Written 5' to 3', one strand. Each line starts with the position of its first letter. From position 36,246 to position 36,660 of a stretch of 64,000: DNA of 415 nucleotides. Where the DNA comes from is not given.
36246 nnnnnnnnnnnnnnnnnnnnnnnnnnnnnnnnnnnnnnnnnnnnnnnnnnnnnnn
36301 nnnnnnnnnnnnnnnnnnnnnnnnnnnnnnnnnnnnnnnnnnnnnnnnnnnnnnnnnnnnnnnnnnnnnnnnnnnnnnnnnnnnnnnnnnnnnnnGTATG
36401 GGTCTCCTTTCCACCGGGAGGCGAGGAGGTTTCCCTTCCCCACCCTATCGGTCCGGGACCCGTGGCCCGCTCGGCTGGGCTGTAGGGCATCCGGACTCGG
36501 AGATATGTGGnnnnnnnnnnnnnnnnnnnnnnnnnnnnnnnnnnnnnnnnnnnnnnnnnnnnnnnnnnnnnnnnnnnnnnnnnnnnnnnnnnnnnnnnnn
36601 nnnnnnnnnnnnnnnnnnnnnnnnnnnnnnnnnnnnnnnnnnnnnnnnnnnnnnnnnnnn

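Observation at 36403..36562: Second copy of the same riboswitch-like element, here sequestering the tupA ribosome-binding site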

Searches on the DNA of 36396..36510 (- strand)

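Call 25: build_rna_model(alignment_id=A2, structure=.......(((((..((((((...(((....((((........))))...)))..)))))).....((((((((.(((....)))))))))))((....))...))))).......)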
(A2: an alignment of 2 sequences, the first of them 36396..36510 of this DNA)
Model R1 built from alignment A2 (2 sequences, 115 columns); structure: as given.
model positions 115; base pairs 31; branch points 2; effective number of sequences 0.68; information 0.59 bits per position. Calibrated on 0.2 Mb of random sequence (short: E-values are rough).
structure used (alignment columns):
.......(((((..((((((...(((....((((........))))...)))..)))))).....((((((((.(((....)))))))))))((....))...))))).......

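Call 26: search_with_rna_model(model_id=R1, sources=[window, L001, L002, L003, L004, L005, L006, L007, L008, L009, L010, L011, L012, L013, L014, L015, L016, L017, L018, L019, L020, L021, L022, L023, L024, L025, L026, L027, L028, L029, L030, L031, L032, L033, L034, L035, L036, L037, L038, L039, L040, L041, L042, L043, L044, L045, L046, L047, L048, L049, L050, L051, L052, L053, L054, L055, L056, L057, L058, L059, L060, L061, L062, L063, L064, L065, L066, L067, L068, L069, L070, L071, L072, L073, L074, L075, L076, L077, L078, L079, L080], max_evalue=1, make_alignment=true)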
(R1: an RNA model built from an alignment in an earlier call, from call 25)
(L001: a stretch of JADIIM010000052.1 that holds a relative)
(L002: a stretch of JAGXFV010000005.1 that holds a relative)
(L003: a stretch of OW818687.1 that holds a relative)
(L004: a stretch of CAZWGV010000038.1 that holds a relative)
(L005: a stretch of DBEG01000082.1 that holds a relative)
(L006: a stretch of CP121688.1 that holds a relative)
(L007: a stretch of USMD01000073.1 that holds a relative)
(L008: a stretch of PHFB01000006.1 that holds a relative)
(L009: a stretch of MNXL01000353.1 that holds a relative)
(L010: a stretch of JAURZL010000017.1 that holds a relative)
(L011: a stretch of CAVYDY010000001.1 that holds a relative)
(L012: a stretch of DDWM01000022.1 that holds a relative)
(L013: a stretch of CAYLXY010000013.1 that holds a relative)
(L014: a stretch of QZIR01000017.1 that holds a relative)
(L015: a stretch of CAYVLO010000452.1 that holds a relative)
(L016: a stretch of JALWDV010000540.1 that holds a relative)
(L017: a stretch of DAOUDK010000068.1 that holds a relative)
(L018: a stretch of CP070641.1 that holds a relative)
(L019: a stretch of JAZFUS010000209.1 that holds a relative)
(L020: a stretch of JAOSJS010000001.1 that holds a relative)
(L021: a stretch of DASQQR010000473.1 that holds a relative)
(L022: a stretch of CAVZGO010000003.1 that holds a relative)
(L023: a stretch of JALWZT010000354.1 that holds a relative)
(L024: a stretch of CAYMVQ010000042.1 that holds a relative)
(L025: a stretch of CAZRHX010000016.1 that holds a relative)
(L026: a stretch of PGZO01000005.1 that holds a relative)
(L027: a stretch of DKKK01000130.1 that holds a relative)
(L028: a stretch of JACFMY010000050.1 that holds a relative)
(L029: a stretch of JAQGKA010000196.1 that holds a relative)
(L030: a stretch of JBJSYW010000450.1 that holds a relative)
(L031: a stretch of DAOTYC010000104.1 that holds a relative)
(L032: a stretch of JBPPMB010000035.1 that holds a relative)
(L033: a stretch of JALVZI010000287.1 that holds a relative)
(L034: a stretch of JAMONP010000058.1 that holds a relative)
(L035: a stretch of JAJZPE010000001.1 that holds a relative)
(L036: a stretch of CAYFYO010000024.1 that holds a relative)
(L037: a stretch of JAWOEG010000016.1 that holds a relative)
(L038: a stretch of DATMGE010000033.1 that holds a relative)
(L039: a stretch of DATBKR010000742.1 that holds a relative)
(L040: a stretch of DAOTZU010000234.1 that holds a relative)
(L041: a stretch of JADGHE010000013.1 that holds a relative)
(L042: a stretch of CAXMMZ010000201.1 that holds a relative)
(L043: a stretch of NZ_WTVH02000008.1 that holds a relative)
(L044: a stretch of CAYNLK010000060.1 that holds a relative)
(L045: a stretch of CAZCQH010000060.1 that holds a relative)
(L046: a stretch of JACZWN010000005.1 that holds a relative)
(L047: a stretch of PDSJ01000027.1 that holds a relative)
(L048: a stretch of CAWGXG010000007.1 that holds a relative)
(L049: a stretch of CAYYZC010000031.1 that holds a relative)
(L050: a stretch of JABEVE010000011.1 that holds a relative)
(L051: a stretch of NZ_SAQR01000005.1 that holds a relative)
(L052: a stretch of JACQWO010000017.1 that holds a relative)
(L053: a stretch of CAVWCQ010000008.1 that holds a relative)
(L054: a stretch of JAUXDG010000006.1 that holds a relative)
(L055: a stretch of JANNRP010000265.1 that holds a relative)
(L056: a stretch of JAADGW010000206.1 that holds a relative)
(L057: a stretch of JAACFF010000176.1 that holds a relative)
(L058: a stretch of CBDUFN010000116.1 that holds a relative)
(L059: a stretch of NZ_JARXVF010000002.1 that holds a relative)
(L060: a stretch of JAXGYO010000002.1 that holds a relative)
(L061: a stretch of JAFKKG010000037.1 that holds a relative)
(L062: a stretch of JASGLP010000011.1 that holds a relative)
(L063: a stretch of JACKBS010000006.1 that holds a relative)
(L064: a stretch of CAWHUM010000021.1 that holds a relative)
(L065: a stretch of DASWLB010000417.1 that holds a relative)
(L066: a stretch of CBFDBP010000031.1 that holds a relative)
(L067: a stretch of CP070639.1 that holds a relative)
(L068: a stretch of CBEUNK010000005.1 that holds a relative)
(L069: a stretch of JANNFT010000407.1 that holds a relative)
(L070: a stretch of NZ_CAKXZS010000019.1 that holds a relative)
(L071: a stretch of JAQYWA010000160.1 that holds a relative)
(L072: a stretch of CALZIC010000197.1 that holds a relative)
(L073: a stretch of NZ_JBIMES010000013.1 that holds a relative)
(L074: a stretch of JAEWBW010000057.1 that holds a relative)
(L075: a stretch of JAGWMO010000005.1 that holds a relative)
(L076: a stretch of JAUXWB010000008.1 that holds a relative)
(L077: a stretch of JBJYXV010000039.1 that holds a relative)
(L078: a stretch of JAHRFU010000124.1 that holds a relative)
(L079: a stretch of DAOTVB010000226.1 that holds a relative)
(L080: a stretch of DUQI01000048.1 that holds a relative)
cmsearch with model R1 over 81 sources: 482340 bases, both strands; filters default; matches with E-value up to 1: 26.
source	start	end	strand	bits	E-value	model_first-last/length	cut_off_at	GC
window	36396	36510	-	149.7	2.4e-45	1-115/115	no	0.66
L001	2386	2500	+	107.7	1e-31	1-115/115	no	0.66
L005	2248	2358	+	76.4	1.3e-21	1-115/115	no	0.64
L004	2290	2418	+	68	7.3e-19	1-115/115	no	0.66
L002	2096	2211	+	63.2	2.6e-17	1-115/115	no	0.62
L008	2366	2481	+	62.4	4.5e-17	1-115/115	no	0.6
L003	2308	2419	+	60.9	1.5e-16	1-115/115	no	0.63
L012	2312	2427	+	53.2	4.5e-14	1-115/115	no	0.57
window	18414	18532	-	47.3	3.7e-12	1-115/115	no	0.68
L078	2246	2356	+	46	9.3e-12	1-115/115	no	0.55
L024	76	180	+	44.9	2.1e-11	1-115/115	no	0.36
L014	2053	2161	+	41.5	2.7e-10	1-115/115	no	0.6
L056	830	936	+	41.5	2.9e-10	1-115/115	no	0.61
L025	2359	2473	+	39.1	1.7e-09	1-115/115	no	0.32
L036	4596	4711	+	37.6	5.2e-09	1-115/115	no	0.54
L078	2062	2169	+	36.1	1.5e-08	1-115/115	no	0.57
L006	2323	2433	+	35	3.7e-08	1-115/115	no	0.41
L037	2211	2307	+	34.7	4.4e-08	1-115/115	no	0.45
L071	1543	1650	+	31.8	3.9e-07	1-115/115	no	0.57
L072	385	491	+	31.6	4.5e-07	1-115/115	no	0.61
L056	510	617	+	27.3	1.1e-05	1-115/115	no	0.61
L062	2312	2420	+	21.4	0.0009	1-115/115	no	0.41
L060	675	808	+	18.3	0.0089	1-115/115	no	0.62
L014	2240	2359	+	14.4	0.17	1-115/115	no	0.58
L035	1856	1975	+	13.7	0.28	1-115/115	no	0.68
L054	4548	4580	+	12.2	0.9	1-115/115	no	0.55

Alignment A3: 26 matches aligned to the model, 184 columns, each read 5' to 3' on its own strand. Consensus structure (alignment columns), stored with it:
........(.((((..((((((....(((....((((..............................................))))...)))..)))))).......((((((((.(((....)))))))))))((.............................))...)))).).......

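Call 29: search_with_rna_model(model_id=R1, sources=[window, L001, L002, L003, L004, L005, L006, L008, L012, L014, L024, L025, L036, L037, L056, L062, L071, L072, L078], max_evalue=0.0001, make_alignment=true)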
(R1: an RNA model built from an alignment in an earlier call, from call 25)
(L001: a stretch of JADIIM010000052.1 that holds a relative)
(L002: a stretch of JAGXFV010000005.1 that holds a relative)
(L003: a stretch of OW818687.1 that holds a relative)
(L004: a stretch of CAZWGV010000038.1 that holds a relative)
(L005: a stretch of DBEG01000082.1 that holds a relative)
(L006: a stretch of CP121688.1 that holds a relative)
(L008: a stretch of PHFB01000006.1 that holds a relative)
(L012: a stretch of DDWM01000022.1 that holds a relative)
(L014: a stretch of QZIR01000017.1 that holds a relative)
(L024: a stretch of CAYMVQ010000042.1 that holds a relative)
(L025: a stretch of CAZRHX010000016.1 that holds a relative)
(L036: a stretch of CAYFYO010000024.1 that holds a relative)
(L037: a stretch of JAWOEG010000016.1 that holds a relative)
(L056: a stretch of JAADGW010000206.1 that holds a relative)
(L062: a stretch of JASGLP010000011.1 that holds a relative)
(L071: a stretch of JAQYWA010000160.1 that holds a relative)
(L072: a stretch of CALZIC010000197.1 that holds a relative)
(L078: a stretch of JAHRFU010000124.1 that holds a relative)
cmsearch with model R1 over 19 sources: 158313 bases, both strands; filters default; matches with E-value up to 0.0001: 21.
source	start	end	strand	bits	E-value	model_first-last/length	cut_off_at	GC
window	36396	36510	-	149.7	7.9e-46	1-115/115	no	0.66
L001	2386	2500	+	107.7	3.3e-32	1-115/115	no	0.66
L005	2248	2358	+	76.4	4.3e-22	1-115/115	no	0.64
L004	2290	2418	+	68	2.4e-19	1-115/115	no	0.66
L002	2096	2211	+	63.2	8.4e-18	1-115/115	no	0.62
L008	2366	2481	+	62.4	1.5e-17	1-115/115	no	0.6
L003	2308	2419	+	60.9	4.9e-17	1-115/115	no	0.63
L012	2312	2427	+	53.2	1.5e-14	1-115/115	no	0.57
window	18414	18532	-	47.3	1.2e-12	1-115/115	no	0.68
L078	2246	2356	+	46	3.1e-12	1-115/115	no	0.55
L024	76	180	+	44.9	6.9e-12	1-115/115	no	0.36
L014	2053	2161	+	41.5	8.9e-11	1-115/115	no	0.6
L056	830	936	+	41.5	9.4e-11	1-115/115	no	0.61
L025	2359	2473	+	39.1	5.5e-10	1-115/115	no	0.32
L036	4596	4711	+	37.6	1.7e-09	1-115/115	no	0.54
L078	2062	2169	+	36.1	5e-09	1-115/115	no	0.57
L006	2323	2433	+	35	1.2e-08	1-115/115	no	0.41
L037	2211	2307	+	34.7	1.5e-08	1-115/115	no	0.45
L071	1543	1650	+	31.8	1.3e-07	1-115/115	no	0.57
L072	385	491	+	31.6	1.5e-07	1-115/115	no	0.61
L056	510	617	+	27.3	3.5e-06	1-115/115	no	0.61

Alignment A4: 21 matches aligned to the model, 159 columns, each read 5' to 3' on its own strand. Consensus structure (alignment columns), stored with it:
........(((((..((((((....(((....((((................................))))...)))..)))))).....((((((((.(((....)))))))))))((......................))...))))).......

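Call 45: build_rna_model(alignment_id=A4)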
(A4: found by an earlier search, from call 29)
Model R2 built from alignment A4 (21 sequences, 159 columns); structure: stored with the alignment.
model positions 109; base pairs 31; branch points 2; effective number of sequences 2.33; information 0.59 bits per position. Calibrated on 0.2 Mb of random sequence (short: E-values are rough).
structure used (alignment columns):
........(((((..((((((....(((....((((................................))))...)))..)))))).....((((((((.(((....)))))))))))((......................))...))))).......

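Call 47: search_with_rna_model(model_id=R2, sources=[window, L001, L002, L003, L004, L005, L006, L007, L008, L009, L010, L011, L012, L013, L014, L015, L016, L017, L018, L019, L020, L021, L022, L023, L024, L025, L026, L027, L028, L029, L030, L031, L032, L033, L034, L035, L036, L037, L038, L039, L040, L041, L042, L043, L044, L045, L046, L047, L048, L049, L050, L051, L052, L053, L054, L055, L056, L057, L058, L059, L060, L061, L062, L063, L064, L065, L066, L067, L068, L069, L070, L071, L072, L073, L074, L075, L076, L077, L078, L079, L080], max_evalue=0.001, make_alignment=true)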
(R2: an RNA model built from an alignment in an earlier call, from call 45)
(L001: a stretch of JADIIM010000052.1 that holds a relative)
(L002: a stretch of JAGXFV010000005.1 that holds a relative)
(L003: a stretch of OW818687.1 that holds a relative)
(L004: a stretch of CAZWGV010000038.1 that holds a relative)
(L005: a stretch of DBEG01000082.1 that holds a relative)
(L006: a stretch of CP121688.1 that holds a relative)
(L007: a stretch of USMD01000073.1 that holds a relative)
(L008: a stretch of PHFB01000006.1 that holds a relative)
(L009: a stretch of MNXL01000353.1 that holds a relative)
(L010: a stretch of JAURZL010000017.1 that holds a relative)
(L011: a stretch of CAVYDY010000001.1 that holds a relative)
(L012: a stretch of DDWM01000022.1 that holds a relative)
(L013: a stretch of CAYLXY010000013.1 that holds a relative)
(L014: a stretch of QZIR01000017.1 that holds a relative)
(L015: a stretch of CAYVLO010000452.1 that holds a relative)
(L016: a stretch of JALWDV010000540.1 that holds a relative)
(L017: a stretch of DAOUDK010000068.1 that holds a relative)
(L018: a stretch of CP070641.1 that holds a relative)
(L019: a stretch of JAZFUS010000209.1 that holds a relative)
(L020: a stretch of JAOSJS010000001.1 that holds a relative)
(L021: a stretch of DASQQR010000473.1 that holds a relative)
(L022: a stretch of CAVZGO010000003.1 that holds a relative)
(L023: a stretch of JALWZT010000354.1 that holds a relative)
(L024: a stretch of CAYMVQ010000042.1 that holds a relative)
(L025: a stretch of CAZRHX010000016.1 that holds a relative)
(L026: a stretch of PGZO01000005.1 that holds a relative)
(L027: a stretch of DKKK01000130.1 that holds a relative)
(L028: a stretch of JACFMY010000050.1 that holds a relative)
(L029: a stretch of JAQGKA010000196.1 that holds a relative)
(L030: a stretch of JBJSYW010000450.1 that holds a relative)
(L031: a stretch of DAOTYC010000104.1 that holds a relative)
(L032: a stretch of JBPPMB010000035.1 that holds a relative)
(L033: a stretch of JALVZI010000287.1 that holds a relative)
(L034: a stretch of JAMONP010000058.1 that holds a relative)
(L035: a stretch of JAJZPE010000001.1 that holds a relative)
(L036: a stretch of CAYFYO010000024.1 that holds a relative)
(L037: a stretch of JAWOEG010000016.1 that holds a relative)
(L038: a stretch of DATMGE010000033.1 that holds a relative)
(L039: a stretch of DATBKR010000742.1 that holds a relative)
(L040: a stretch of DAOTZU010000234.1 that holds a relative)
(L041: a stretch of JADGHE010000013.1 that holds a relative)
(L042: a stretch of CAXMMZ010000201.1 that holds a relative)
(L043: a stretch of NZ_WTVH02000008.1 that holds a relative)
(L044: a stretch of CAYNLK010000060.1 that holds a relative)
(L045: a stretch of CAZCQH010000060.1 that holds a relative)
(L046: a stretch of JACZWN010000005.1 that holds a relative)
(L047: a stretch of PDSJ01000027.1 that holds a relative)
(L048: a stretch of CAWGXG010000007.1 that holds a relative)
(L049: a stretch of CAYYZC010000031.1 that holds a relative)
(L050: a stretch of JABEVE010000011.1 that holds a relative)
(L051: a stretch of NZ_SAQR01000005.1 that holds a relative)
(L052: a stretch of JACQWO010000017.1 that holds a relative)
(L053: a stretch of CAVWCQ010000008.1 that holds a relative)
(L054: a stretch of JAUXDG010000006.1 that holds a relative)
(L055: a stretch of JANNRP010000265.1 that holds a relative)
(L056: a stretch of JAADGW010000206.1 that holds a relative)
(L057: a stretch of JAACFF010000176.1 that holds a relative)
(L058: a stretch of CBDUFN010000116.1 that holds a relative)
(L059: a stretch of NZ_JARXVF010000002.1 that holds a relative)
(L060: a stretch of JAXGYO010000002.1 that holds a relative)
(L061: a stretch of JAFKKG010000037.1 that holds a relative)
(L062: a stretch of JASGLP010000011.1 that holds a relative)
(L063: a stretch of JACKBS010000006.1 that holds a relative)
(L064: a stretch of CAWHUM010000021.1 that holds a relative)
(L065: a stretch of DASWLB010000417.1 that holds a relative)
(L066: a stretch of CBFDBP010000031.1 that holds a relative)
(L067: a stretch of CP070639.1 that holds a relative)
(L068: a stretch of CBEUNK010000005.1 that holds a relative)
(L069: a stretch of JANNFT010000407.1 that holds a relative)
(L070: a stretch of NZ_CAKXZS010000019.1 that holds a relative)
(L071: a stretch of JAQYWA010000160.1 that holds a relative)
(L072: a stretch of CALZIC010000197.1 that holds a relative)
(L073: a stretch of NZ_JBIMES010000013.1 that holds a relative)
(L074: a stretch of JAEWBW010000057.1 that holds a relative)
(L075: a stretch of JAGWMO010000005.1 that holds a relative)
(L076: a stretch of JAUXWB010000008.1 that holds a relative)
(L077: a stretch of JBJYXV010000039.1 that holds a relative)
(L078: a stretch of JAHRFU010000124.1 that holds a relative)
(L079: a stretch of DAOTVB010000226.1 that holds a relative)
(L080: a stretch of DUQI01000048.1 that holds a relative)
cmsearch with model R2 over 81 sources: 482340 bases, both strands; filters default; matches with E-value up to 0.001: 29.
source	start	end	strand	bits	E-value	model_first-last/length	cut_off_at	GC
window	36396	36510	-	101.4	3.5e-26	1-109/109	no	0.66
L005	2247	2358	+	92.6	1.2e-23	1-109/109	no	0.64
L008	2366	2481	+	91.4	2.6e-23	1-109/109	no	0.6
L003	2308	2419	+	90.8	3.9e-23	1-109/109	no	0.63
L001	2386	2500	+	88.7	1.6e-22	1-109/109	no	0.66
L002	2096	2211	+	86.9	5.1e-22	1-109/109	no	0.62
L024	76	180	+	86.3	8e-22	1-109/109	no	0.36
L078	2246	2356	+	85.8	1.1e-21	1-109/109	no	0.55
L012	2312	2427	+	85.1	1.7e-21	1-109/109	no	0.57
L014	2053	2161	+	82.9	7.3e-21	1-109/109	no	0.6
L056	830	936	+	79.8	6e-20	1-109/109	no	0.61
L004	2290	2418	+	79.2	8.5e-20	1-109/109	no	0.66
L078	2062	2170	+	78.7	1.2e-19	1-109/109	no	0.58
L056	510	617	+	78.4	1.5e-19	1-109/109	no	0.61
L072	385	491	+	78.1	1.7e-19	1-109/109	no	0.61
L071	1543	1650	+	75.4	1.1e-18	1-109/109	no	0.57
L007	2095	2203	+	75.2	1.2e-18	1-109/109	no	0.38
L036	4596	4711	+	74.1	2.5e-18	1-109/109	no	0.54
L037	2211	2307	+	70.2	3.5e-17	1-109/109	no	0.45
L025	2359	2475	+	69.4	6e-17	1-109/109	no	0.33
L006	2127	2235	+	67.2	2.5e-16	1-109/109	no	0.3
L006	2323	2433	+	62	7.9e-15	1-109/109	no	0.41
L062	2313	2419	+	53.7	2e-12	1-109/109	no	0.42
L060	675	808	+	42.6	3e-09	1-109/109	no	0.62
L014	2240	2359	+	40.4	1.3e-08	1-109/109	no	0.58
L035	1856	1975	+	35.9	2.7e-07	1-109/109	no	0.68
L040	1148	1295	+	33.4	1.4e-06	1-109/109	no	0.67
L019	2213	2336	+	32.4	2.6e-06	1-109/109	no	0.6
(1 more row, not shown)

Alignment A5: 29 matches aligned to the model, 223 columns, each read 5' to 3' on its own strand. Consensus structure (alignment columns), stored with it:
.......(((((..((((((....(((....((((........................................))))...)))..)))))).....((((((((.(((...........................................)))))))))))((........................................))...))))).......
